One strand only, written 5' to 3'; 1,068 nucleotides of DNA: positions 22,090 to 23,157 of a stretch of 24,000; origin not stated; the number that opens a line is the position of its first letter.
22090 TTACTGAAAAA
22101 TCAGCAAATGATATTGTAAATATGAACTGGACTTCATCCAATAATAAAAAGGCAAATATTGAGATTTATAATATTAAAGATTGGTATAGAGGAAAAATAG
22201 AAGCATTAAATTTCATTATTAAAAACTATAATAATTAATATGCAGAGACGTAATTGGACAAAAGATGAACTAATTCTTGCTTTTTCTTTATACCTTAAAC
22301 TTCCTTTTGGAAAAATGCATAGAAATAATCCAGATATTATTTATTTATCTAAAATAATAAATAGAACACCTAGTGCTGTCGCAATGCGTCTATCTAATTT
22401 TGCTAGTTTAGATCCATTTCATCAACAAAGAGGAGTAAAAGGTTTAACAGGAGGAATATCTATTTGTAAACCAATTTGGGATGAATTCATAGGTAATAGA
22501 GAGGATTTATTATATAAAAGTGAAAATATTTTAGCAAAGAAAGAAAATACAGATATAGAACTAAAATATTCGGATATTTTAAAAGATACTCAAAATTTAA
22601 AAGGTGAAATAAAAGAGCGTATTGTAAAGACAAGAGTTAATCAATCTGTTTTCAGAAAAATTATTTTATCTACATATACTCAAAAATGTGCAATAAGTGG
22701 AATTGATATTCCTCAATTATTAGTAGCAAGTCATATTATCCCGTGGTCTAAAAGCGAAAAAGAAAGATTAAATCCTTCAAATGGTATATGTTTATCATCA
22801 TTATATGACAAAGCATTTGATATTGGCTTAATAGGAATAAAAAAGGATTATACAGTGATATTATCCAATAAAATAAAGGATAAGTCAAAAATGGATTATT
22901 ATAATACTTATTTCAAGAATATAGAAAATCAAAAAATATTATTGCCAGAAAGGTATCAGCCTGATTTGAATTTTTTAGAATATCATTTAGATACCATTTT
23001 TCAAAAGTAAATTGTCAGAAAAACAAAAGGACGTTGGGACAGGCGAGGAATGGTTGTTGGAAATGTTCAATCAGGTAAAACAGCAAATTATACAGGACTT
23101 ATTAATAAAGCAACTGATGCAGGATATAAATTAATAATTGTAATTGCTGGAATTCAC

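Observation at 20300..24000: A+T-rich vsr-dcm-orf109-HNH-Z1 operon: a mosaic restriction/defence locus with two different nuclease-type modules around one m5C methyltransferase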

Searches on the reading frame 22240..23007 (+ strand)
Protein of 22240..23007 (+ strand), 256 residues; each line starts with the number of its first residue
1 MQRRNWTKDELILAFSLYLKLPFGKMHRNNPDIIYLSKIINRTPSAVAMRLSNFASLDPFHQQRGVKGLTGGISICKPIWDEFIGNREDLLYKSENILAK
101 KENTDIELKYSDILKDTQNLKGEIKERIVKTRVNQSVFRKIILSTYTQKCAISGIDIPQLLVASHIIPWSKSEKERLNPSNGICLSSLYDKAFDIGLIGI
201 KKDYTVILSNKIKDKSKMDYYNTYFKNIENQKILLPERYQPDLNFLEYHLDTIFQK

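Call 7: search_protein_families(library=pfam, proteins=[window:22240-23007:+], max_evalue=0.01)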
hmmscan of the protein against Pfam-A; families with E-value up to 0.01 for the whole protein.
window:22240-23007:+ (256 aa): 1 family
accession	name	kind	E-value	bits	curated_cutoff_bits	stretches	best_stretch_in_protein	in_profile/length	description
PF13391.12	HNH_2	-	1.9e-12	47.3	21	1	150-200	1-65/66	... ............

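Call 8: search_protein_families(library=padloc, proteins=[window:22240-23007:+], max_evalue=0.01)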
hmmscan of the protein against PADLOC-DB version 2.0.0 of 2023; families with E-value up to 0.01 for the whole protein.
window:22240-23007:+ (256 aa): 3 families
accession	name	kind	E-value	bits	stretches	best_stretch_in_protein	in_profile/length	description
PDLC04132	HNH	-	1.8e-93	310.8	1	2-256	25-274/286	-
PDLC03546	HNH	-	1.9e-40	136.7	1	2-254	10-277/282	Type II restriction enzyme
PDLC03529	REase_II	-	7.4e-07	26.7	1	148-251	283-378/389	Type II restriction enzyme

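Call 9: find_encoding_contigs(protein=window:22240-23007:+, flank=10000, max_places=10)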
Protein window:22240-23007:+ (256 aa): 1 contig read that carries it; 1 place shown.
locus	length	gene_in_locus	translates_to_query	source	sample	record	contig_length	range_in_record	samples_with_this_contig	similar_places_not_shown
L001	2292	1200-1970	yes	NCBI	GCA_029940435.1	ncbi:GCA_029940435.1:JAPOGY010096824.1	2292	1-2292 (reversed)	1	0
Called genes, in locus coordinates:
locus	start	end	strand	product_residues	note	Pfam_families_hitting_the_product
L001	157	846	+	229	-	PF00145:DNA_methylase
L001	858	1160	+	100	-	-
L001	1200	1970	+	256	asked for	PF13391:HNH_2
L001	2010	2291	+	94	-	?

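Call 16: find_homologous_proteins(query=window:22240-23007:+, max_evalue=0.00001)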
Query window:22240-23007:+ (256 aa): 5472 proteins with E <= 0.00001 among 6106 candidates; the best 120 are listed.
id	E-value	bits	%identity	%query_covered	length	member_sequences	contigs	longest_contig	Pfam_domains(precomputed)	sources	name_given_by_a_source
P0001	1.9e-153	527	90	100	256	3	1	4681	PF13391.13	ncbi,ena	-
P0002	3.9e-147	506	88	100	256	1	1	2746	PF13391.13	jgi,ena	-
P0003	1.0e-131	456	78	100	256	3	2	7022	PF13391.13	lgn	-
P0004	2.0e-129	448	78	100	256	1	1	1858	PF13391.13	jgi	-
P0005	6.6e-128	443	75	100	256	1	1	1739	PF13391.13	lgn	-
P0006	3.1e-125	434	76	99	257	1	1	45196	PF13391.13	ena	-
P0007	1.9e-123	429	75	100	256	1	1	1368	PF13391.13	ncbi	-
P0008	1.9e-123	429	76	98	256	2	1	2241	PF13391.13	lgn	-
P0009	5.7e-123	427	76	99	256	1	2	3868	PF13391.13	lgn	-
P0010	2.1e-122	425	74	100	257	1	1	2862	PF13391.13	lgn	-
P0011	1.5e-121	422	74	99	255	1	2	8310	PF13391.13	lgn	-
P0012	8.6e-119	413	73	100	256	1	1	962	PF13391.13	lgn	-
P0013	1.0e-117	410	73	100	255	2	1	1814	PF13391.13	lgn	-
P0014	1.4e-116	406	69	100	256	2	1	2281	PF13391.13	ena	-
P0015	2.3e-116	405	71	100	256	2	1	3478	PF13391.13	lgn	-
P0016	4.0e-116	405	70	99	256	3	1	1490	PF13391.13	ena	-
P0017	1.1e-115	403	71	99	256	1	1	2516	PF13391.13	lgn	-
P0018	1.3e-115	403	69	100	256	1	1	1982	PF13391.13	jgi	jgi:predicted restriction endonuclease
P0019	1.4e-115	403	70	99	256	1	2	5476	PF13391.13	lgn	-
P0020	3.5e-115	402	68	100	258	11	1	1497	PF13391.13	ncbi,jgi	jgi:putative restriction endonuclease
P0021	7.3e-115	401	70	99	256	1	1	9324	PF13391.13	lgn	-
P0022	8.4e-115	400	66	100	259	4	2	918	PF13391.13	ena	-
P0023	3.9e-113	395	66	100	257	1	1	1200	PF13391.13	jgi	jgi:putative restriction endonuclease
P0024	2.3e-112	392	65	100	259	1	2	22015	PF13391.13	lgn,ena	-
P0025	5.0e-111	388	67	100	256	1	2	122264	PF13391.13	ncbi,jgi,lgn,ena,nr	ncbi:MAG: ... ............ [Proteobacteria bacterium]|nr:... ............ [Pseudomonadota bacterium]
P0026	1.6e-110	386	67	98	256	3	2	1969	PF13391.13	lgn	-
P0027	1.8e-110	386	69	100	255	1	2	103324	PF13391.13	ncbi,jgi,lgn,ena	-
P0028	1.9e-110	386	67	100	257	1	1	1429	PF13391.13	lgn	-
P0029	7.9e-110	384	66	100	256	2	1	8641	PF13391.13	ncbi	-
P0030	1.1e-109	384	69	100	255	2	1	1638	PF13391.13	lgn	-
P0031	1.2e-109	383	67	100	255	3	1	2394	PF13391.13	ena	-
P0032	1.4e-109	383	66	100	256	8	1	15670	PF13391.13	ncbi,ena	-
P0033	1.7e-109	383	63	100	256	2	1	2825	PF13391.13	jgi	jgi:putative restriction endonuclease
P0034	1.9e-109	383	66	100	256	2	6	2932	PF13391.13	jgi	-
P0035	2.1e-109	383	65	100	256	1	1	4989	PF13391.13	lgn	-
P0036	3.8e-109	382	65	100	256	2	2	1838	PF13391.13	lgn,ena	-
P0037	4.8e-109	381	65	100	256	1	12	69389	PF13391.13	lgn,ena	-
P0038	6.2e-109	381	64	100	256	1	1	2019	PF13391.13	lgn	-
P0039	1.1e-108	380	65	100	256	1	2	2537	PF13391.13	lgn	-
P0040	1.1e-108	380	65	100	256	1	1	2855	PF13391.13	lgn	-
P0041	1.9e-108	379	66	100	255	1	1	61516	PF13391.13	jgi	-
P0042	2.3e-108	379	65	100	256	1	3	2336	PF13391.13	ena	-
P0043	2.5e-108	379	65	100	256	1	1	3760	PF13391.13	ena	-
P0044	6.3e-108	378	62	100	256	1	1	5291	PF13391.13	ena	-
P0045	6.3e-108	378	65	100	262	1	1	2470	PF13391.13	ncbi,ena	-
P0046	1.0e-107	377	64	100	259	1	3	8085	PF13391.13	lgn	-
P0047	1.0e-107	377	64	100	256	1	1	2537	PF13391.13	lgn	-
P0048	1.2e-107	377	66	100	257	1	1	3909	PF13391.13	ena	-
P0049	1.2e-107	377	65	100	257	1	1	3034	PF13391.13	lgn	-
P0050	1.5e-107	377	65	100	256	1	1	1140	PF13391.13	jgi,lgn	jgi:putative restriction endonuclease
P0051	2.1e-107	376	65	100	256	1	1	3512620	PF13391.13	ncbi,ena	-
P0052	2.1e-107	376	64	99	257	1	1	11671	PF13391.13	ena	-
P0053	2.1e-107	376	63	100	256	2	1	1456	PF13391.13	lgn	-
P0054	2.2e-107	376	64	100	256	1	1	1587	PF13391.13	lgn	-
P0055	2.6e-107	376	65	100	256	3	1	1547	PF13391.13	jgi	jgi:putative restriction endonuclease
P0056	2.8e-107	376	65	100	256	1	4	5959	PF13391.13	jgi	jgi:predicted restriction endonuclease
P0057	2.9e-107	376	64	100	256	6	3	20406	PF13391.13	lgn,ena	-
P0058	3.3e-107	375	65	100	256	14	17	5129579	PF13391.13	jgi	jgi:putative restriction endonuclease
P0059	3.8e-107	375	64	100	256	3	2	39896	PF13391.13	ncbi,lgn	ncbi:MAG: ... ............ [Bacteroidales bacterium]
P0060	4.7e-107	375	67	100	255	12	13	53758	PF13391.13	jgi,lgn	jgi:putative restriction endonuclease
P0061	5.8e-107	375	63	100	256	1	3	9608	PF13391.13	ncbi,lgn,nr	ncbi:MAG: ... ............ [Bacteroidetes bacterium]|nr:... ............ [Bacteroidota bacterium] MB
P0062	6.6e-107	374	64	100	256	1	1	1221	PF13391.13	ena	-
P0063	7.2e-107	374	63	98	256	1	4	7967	PF13391.13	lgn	-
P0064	7.5e-107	374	64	100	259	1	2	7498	PF13391.13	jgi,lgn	-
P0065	8.5e-107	374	65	100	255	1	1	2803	PF13391.13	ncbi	ncbi:MAG: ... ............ [Gillisia sp.]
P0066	8.8e-107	374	65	99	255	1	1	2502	PF13391.13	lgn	-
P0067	1.0e-106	374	62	100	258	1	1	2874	PF13391.13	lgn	-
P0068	1.1e-106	374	64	100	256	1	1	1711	PF13391.13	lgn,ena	-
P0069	1.2e-106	374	64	100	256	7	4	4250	PF13391.13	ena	-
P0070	1.3e-106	374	63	100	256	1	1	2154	PF13391.13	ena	-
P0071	1.3e-106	373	65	100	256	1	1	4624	PF13391.13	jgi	jgi:putative restriction endonuclease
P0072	1.3e-106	373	66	100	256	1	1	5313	PF13391.13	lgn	-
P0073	1.8e-106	373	64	98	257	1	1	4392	PF13391.13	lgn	-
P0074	2.1e-106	373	63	98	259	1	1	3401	PF13391.13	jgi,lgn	-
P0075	2.2e-106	373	60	100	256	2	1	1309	PF13391.13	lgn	-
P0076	2.3e-106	373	64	100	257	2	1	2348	PF13391.13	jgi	jgi:putative restriction endonuclease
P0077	2.4e-106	373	62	99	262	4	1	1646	PF13391.13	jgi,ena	jgi:putative restriction endonuclease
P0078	2.5e-106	373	63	100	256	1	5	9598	PF13391.13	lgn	-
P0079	2.7e-106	372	67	100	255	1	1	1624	PF13391.13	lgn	-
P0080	3.1e-106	372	65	100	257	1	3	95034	PF13391.13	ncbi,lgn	-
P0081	3.4e-106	372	64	100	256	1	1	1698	PF13391.13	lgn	-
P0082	3.6e-106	372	63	100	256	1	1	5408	PF13391.13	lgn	-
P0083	3.6e-106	372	65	100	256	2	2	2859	PF13391.13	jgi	jgi:putative restriction endonuclease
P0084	3.8e-106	372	63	100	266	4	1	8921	PF13391.13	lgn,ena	-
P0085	4.0e-106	372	63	100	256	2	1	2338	PF13391.13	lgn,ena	-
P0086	4.4e-106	372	66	100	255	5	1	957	PF13391.13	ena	-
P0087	4.5e-106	372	60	100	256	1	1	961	PF13391.13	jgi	jgi:putative restriction endonuclease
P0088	4.8e-106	372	63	100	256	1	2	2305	PF13391.13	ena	-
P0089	5.7e-106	371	62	100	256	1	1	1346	PF13391.13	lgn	-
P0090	7.7e-106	371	63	98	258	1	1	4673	PF13391.13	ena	-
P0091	8.2e-106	371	64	100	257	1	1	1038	PF13391.13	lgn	-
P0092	8.2e-106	371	64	100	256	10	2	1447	PF13391.13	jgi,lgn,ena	-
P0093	8.3e-106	371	64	98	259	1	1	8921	PF13391.13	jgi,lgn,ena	-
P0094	8.6e-106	371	63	100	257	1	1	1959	PF13391.13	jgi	-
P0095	8.7e-106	371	64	98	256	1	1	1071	PF13391.13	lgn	-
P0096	9.4e-106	371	63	100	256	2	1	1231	PF13391.13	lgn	-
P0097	9.6e-106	371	65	99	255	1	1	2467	PF13391.13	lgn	-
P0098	1.2e-105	370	63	98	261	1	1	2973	PF13391.13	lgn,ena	-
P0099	1.3e-105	370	63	98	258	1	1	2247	PF13391.13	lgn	-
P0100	1.5e-105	370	64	100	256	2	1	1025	PF13391.13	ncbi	-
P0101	1.8e-105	370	63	100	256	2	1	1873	PF13391.13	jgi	jgi:putative restriction endonuclease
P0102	1.8e-105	370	63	100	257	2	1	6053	PF13391.13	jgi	jgi:putative restriction endonuclease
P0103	1.8e-105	370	62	100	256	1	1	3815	PF13391.13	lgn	-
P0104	1.8e-105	370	66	100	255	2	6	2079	PF13391.13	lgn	-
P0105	2.1e-105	370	62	100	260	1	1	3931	PF13391.13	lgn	-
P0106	2.1e-105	370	62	100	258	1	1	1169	PF13391.13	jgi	jgi:putative restriction endonuclease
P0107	2.1e-105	370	63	100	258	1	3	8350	PF13391.13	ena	-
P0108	2.2e-105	369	63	99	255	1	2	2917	PF13391.13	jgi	jgi:putative restriction endonuclease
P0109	2.2e-105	369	64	100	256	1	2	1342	PF13391.13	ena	-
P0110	2.2e-105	369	62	99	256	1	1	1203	PF13391.13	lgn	-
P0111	2.5e-105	369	64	100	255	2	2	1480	PF13391.13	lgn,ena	-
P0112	2.6e-105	369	64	100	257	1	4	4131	PF13391.13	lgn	-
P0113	2.7e-105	369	64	100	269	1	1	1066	PF13391.13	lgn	-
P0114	2.9e-105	369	62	100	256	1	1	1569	PF13391.13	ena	-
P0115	2.9e-105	369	62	100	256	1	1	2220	PF13391.13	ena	-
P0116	3.1e-105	369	63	100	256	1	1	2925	PF13391.13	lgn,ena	-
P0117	3.2e-105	369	62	100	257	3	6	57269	PF13391.13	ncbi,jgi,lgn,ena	jgi:putative restriction endonuclease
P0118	3.2e-105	369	65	99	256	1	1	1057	PF13391.13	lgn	-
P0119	3.2e-105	369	63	100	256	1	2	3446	PF13391.13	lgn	-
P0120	3.2e-105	369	62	100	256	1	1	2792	PF13391.13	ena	-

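Call 17: find_encoding_contigs(protein=P0001, flank=10000, max_places=4)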
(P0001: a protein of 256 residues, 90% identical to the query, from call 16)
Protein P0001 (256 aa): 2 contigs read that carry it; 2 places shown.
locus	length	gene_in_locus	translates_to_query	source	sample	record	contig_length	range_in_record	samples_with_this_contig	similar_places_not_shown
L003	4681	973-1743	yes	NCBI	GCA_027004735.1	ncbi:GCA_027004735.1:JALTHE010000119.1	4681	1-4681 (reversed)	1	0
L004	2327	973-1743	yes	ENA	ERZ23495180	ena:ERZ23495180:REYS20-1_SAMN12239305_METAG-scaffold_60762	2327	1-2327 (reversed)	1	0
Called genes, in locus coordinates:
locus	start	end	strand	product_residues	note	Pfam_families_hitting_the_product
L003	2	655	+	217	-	?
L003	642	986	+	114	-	-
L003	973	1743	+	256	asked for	PF13391:HNH_2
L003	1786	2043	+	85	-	-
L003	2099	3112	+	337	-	PF13310:Virulence_RhuM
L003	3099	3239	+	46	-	-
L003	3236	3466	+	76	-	-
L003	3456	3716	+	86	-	PF02452:PemK_toxin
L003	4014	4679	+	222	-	?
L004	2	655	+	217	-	?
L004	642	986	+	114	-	-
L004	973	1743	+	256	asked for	PF13391:HNH_2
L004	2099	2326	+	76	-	?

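Call 18: find_encoding_contigs(protein=P0006, flank=10000, max_places=4)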
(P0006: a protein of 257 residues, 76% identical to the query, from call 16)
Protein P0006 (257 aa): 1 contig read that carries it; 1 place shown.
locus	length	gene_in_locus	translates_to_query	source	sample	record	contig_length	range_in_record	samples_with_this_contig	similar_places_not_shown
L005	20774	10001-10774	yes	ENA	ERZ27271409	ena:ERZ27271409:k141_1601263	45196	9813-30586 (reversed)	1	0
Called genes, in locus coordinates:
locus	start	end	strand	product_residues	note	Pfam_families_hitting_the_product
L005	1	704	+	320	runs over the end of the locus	PF00474:SSF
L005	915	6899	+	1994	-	PF13620:CarboxypepD_reg, PF13715:CarbopepD_reg_2, PF07715:Plug (weak), PF00207:A2M, PF17973:bMG10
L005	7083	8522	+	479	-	PF01408:GFO_IDH_MocA, PF22725:GFO_IDH_MocA_C3, PF02894:GFO_IDH_MocA_C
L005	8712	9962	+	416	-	PF13378:MR_MLE_C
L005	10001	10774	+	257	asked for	PF13391:HNH_2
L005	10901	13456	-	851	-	PF00085:Thioredoxin (weak), PF08534:Redoxin, PF13905:Thioredoxin_8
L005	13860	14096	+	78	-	-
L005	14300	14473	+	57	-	-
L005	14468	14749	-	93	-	-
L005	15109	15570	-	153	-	PF01797:Y1_Tnp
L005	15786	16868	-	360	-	PF02463:SMC_N (weak), PF13476:AAA_23 (weak), PF00005:ABC_tran, PF13304:AAA_21 (faint), PF03459:TOBE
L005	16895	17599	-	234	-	PF00528:BPD_transp_1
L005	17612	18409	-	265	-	PF13531:SBP_bac_11, PF01547:SBP_bac_1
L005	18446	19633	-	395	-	PF07396:Porin_O_P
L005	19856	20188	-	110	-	-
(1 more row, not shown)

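Call 21: search_solved_structures(query=window:22240-23007:+, max_evalue=1, show_alignments=2)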
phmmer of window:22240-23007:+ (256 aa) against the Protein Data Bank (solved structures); distinct sequences matched with E-value up to 1: 1.
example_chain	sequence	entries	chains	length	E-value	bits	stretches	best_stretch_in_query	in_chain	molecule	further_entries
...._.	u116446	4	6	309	1.4e-11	47.4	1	122-213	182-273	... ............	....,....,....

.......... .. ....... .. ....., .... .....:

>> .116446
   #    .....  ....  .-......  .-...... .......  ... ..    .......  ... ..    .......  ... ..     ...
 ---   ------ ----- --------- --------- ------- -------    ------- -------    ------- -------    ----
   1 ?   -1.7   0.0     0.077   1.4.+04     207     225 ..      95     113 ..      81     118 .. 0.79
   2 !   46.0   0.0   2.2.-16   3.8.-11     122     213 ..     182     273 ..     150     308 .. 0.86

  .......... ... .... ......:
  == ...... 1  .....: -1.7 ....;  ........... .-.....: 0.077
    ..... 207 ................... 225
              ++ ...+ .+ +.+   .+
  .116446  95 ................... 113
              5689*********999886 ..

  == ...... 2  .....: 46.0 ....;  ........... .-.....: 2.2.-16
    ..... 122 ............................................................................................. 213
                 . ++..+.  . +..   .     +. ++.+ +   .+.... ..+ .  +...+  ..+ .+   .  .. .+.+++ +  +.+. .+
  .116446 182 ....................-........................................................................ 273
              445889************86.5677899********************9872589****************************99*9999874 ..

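Call 22: search_protein_families(library=ncbifam, proteins=[window:22240-23007:+], max_evalue=0.01)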
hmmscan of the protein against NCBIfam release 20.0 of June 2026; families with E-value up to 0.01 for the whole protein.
window:22240-23007:+ (256 aa): 1 family
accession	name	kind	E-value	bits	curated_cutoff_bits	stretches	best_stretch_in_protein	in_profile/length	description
NF045808.1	PT-DNA_restrict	exception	3.6e-17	62.4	180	1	84-255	112-284/284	phosphorothioated DNA-binding restriction endonuclease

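Call 43: list_cluster_members(proteins=[P0122, window:22240-23007:+, window:20722-21894:+])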
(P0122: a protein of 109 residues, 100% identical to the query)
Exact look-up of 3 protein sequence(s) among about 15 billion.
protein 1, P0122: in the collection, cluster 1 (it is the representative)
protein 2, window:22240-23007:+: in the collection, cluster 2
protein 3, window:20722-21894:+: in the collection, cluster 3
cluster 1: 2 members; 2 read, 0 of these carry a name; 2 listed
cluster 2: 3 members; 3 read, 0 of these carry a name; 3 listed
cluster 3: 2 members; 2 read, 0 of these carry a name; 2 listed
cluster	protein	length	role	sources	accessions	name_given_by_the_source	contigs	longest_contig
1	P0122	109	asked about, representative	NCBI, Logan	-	-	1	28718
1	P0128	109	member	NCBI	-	-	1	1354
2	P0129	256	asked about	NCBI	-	-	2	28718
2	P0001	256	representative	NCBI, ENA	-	-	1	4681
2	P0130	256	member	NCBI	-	-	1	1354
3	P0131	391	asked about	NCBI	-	-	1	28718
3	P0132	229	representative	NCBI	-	-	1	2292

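Call 46: find_related_loci(query=A4, collection=metagenome_contigs, flank=6000)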
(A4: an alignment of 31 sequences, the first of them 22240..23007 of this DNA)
Query A4 (256 aa) in metagenome_contigs; peptide patterns used: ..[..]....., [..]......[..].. (x = any residue, [..] = any of these).
600 stretches matched a pattern (row limit reached: there are more); 591 encode a relative of the query (tblastn E <= 1e-3); the best 80 are kept; 80 distinct loci.
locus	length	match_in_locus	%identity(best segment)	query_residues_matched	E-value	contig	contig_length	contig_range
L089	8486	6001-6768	68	1-256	1e-123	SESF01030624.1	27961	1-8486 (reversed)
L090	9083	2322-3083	67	1-255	8e-116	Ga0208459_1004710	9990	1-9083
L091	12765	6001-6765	63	1-255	2e-112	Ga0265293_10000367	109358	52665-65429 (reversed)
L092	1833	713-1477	64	1-255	1e-118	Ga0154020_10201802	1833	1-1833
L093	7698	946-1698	63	6-256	3e-111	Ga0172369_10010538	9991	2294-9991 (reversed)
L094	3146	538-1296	62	2-254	7e-114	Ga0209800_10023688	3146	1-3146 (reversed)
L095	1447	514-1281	62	1-256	2e-119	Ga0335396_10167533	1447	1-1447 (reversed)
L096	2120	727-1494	61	1-256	7e-116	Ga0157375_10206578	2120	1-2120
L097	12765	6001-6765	62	1-255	2e-109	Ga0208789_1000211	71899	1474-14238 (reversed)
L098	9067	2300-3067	60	1-256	3e-109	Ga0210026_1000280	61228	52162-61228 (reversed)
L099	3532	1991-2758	61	1-256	7e-111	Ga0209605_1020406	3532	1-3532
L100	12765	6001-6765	62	2-256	2e-108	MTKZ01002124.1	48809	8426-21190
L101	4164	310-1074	61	1-255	5e-109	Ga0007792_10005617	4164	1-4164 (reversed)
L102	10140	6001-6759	62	3-255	3e-107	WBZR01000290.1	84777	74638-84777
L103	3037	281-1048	61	1-256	8e-110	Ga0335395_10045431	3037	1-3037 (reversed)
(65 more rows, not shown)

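Call 50: predict_structure(alignment_id=A4)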
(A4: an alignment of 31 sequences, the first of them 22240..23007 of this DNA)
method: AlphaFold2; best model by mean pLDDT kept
length: 256 residues; sequences in the alignment: 31
mean_pLDDT: 76.1   pTM: 0.74
mean pLDDT of the five models: 76.1, 72.2, 70.8, 70.6, 69.8
residues with pLDDT >= 90: 76; 70-90: 109; 50-70: 33; < 50: 38
segments of 3 or more residues with pLDDT < 50: 147-182
pLDDT, mean of each block of 10 residues (from residue 1): 80 93 84 95 95 90 85 91 82 93 91 84 79 73 55 35 34 38 56 75 85 89 81 66 73 79
secondary structure, 60 per line:
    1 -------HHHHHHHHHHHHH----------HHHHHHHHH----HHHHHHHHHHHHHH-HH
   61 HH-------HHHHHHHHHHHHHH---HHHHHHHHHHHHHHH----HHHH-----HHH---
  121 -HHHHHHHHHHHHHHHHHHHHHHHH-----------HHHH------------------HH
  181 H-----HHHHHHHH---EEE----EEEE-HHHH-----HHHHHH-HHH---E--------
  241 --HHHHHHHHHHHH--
elements in order: H8-20 H31-39 H44-57 H59-62 H70-83 H87-101 H106-109 H122-145 H157-160 H187-194 E198-200 E205-208 H210-213 H219-224 H243-254
